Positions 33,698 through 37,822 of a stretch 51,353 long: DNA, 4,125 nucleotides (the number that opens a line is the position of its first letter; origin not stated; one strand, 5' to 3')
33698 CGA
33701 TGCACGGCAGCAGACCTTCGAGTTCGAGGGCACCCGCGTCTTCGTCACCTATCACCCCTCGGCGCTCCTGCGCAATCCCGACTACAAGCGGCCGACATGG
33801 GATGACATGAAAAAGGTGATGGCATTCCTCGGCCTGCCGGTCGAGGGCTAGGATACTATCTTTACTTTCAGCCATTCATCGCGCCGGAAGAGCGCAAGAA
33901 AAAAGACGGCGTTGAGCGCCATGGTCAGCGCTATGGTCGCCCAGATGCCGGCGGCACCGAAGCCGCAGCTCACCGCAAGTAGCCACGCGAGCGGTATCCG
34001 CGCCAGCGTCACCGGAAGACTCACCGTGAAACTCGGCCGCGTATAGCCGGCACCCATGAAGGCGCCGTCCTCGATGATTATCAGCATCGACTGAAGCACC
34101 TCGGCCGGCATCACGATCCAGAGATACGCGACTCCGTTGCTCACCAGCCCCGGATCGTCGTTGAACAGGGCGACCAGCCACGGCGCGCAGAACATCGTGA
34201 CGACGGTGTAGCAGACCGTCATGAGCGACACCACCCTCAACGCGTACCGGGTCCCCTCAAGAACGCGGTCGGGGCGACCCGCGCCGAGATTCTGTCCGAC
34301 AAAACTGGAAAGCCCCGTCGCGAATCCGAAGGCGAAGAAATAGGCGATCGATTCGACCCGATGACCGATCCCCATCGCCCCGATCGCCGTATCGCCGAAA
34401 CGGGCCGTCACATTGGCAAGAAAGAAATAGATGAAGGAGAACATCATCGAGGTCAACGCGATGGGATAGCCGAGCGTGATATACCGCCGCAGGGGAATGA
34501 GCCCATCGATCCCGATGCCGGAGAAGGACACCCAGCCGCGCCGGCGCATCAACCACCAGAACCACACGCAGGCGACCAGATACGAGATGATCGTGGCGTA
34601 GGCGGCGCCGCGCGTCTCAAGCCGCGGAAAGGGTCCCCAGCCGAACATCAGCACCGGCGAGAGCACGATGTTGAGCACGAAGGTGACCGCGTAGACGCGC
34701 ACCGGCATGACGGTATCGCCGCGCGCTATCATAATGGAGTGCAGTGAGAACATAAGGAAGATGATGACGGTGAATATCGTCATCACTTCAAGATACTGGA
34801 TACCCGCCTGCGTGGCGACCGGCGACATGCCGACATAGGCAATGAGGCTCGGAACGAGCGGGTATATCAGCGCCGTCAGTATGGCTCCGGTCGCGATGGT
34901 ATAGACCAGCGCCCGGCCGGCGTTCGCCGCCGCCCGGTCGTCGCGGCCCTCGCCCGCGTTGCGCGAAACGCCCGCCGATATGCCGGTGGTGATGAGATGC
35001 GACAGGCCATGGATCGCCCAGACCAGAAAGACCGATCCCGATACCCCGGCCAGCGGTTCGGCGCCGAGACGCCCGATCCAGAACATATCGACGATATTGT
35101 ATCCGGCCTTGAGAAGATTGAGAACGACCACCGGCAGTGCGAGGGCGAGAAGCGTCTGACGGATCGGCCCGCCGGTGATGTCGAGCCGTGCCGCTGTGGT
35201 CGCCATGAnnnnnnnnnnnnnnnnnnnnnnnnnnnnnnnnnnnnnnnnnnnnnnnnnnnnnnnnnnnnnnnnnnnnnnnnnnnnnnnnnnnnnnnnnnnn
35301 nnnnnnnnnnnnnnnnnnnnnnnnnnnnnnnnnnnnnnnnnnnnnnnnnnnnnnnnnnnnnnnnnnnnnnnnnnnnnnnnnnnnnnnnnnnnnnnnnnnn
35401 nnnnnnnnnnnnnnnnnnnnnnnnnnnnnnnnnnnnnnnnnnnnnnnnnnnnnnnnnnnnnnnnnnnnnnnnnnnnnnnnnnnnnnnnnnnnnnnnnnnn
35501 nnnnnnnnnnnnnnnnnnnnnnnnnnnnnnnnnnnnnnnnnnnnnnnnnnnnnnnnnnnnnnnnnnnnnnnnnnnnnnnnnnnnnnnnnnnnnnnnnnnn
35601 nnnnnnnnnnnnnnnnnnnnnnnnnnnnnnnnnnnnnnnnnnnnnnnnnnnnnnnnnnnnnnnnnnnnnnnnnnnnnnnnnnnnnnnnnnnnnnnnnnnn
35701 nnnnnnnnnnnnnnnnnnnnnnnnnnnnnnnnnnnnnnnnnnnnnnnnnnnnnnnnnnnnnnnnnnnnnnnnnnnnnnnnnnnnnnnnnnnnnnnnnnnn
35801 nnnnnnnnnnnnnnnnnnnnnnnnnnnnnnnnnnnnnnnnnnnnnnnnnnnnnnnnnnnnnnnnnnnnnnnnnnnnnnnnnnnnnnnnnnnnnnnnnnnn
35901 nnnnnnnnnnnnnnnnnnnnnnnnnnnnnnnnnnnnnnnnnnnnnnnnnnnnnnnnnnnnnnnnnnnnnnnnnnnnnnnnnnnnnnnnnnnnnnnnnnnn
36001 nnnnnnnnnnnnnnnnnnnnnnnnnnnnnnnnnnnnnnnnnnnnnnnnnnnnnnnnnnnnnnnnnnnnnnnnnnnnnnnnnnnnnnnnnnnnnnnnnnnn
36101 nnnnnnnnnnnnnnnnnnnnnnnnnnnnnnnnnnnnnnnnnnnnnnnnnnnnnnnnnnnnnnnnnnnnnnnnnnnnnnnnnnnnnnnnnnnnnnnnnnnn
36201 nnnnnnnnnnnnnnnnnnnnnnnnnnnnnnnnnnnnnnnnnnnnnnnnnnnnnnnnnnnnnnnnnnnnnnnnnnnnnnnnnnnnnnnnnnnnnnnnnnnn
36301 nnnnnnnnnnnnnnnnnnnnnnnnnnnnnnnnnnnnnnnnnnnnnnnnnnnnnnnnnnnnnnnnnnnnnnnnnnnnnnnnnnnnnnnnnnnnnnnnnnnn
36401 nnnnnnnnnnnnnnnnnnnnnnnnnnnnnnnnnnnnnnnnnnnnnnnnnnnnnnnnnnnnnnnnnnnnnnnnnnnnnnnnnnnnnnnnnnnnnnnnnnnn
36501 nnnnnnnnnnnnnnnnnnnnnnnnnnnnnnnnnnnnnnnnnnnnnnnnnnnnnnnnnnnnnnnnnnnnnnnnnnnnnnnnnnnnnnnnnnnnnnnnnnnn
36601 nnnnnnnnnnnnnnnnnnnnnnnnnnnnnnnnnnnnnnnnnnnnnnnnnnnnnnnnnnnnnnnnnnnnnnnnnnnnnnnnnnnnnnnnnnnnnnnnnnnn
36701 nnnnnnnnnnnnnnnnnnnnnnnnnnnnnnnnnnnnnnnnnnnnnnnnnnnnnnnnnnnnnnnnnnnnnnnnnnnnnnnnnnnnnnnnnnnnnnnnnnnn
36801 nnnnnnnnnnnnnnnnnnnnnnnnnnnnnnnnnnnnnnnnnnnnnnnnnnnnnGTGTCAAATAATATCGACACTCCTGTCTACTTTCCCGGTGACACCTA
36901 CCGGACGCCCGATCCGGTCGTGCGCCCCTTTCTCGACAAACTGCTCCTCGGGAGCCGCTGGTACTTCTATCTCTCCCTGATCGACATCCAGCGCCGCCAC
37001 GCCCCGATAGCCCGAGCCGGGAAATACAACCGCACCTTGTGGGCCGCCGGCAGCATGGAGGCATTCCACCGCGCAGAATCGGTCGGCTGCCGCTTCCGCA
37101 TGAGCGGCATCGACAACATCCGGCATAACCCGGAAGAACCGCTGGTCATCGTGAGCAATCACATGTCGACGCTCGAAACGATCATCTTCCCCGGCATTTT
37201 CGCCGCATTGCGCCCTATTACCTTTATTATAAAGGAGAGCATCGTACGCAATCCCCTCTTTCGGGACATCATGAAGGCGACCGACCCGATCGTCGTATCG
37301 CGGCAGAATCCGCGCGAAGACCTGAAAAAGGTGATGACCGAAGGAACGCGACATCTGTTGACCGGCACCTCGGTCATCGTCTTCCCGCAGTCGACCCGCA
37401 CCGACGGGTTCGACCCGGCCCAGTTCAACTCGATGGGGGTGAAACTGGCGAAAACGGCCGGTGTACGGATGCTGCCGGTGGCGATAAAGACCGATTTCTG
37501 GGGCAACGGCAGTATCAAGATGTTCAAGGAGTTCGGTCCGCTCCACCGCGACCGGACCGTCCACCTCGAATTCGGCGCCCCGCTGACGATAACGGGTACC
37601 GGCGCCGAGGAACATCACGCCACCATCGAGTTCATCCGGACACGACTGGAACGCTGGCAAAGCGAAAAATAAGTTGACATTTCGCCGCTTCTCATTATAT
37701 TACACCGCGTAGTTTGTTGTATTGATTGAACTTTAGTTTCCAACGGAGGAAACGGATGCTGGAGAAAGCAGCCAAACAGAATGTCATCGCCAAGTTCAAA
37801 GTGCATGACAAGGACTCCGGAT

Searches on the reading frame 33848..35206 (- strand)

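Call 61: search_protein_families(library=pfam, proteins=[window:33848-35206:-], max_evalue=0.0001)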
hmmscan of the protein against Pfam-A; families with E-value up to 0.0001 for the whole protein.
window:33848-35206:- (452 aa): 1 family
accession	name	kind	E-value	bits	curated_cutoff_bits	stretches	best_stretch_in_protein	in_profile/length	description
PF01554.23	MatE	-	5.2e-46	156.7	24.9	2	248-409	1-161/161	MatE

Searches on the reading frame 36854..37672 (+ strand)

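Call 61: search_protein_families(library=pfam, proteins=[window:36854-37672:+], max_evalue=0.0001)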
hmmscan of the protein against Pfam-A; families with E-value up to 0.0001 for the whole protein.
window:36854-37672:+ (272 aa): 1 family
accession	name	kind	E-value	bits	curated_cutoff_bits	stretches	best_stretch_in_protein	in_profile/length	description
PF01553.26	Acyltransferase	-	2.5e-17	63.4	23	1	81-212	2-132/132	Acyltransferase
